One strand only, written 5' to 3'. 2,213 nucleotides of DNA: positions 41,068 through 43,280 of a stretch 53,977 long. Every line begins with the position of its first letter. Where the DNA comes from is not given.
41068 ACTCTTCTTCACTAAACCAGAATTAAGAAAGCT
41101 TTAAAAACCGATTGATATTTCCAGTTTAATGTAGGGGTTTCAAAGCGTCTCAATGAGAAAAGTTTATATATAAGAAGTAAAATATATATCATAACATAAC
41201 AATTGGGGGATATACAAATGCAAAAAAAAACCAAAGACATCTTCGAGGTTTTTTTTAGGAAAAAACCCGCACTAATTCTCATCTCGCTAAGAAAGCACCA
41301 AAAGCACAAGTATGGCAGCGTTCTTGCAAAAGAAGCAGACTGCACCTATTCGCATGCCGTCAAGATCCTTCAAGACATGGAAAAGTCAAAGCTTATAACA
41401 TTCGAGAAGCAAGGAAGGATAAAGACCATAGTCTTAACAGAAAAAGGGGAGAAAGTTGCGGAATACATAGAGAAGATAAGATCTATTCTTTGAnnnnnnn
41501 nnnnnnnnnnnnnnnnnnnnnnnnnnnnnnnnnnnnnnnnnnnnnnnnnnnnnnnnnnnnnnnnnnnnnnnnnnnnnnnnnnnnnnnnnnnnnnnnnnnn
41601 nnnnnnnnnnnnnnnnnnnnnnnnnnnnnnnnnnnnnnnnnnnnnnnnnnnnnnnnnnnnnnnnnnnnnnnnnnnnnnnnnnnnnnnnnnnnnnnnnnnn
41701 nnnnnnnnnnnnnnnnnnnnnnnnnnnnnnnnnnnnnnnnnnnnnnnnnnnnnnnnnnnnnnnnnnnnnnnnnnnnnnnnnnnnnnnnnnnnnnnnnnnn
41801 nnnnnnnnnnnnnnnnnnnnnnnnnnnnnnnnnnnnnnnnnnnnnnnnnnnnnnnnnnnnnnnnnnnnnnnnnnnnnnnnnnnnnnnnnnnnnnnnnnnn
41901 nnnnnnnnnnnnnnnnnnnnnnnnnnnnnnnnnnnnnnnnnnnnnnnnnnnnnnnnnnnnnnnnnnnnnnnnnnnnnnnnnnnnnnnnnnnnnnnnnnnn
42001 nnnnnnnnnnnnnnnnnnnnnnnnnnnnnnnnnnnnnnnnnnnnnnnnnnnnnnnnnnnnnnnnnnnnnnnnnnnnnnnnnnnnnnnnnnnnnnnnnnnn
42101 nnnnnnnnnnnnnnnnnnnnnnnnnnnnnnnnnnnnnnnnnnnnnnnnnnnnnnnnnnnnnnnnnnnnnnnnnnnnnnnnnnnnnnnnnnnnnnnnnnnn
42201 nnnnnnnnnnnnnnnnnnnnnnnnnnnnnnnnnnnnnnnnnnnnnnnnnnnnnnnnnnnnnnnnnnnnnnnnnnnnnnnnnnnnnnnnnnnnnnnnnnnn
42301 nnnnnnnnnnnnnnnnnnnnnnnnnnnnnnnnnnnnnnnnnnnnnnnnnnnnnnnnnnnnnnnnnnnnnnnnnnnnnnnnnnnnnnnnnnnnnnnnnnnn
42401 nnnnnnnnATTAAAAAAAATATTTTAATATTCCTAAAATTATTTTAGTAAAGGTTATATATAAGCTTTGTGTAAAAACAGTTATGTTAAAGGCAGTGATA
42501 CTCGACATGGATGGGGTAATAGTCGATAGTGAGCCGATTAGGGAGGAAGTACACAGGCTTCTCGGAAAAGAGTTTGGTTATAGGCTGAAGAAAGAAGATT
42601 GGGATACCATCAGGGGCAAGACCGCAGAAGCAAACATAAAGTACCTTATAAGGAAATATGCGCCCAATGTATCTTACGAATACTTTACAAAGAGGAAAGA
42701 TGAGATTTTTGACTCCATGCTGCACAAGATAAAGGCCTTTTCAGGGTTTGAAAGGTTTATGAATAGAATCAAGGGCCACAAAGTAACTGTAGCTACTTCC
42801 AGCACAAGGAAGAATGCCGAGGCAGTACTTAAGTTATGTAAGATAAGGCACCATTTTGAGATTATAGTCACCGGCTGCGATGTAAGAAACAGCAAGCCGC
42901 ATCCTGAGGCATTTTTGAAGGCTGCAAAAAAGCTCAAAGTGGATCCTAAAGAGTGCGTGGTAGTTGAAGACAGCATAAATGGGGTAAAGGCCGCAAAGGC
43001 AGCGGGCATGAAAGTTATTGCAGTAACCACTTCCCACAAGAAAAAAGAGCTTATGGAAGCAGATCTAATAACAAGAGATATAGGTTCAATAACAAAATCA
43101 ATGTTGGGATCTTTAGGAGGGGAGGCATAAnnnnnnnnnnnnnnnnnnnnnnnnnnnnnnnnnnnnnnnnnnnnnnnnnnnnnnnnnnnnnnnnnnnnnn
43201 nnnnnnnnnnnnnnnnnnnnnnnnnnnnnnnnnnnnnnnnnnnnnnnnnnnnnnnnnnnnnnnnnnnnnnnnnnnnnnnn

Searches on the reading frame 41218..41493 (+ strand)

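Call 59: search_protein_families(library=pfam, proteins=[window:41218-41493:+], max_evalue=0.01)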
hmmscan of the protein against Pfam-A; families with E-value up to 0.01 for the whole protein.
window:41218-41493:+ (91 aa): 6 families
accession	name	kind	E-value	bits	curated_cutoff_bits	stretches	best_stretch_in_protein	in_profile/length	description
PF22665.2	DUF6293_C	-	9.7e-06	26.4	27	1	4-82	32-99/101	DUF6293 C-terminal winged helix domain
PF14947.12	HTH_45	-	2e-05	25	25.5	1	28-89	17-74/77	Winged helix-turn-helix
PF14277.12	DUF4364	-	5.1e-05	23.6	26.9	1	39-86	28-75/162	Domain of unknown function (DUF4364)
PF13463.12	HTH_27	-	7.2e-05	23.4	22.2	1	18-77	6-68/68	Winged helix DNA-binding domain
PF22166.2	ArnR1-like_WHD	-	0.00023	21.7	26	1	66-91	65-90/90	ArnR1-like, winged-helix domain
PF25212.1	HVO_A0114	-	0.0044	17.2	27.6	1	22-73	28-79/84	HVO_A0114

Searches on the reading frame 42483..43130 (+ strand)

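Call 95: search_protein_families(library=pfam, proteins=[window:42483-43130:+], max_evalue=0.001)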
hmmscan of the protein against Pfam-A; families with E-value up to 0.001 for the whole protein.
window:42483-43130:+ (215 aa): 5 families
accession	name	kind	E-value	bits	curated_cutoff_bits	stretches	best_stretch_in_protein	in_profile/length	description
PF13419.12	HAD_2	-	1.1e-36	127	23.8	1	5-181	1-178/178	Haloacid dehalogenase-like hydrolase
PF00702.32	Hydrolase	-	2.3e-32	113.4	26.4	1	3-175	2-191/191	haloacid dehalogenase-like hydrolase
PF13242.12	Hydrolase_like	-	3.4e-10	40.1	22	1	137-192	3-59/75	HAD-hyrolase-like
PF03031.24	NIF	-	4.5e-05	23.6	21.8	0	87-192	41-145/160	NLI interacting factor-like phosphatase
PF12710.13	HAD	-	0.0002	22.3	27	1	5-165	1-182/189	haloacid dehalogenase-like hydrolase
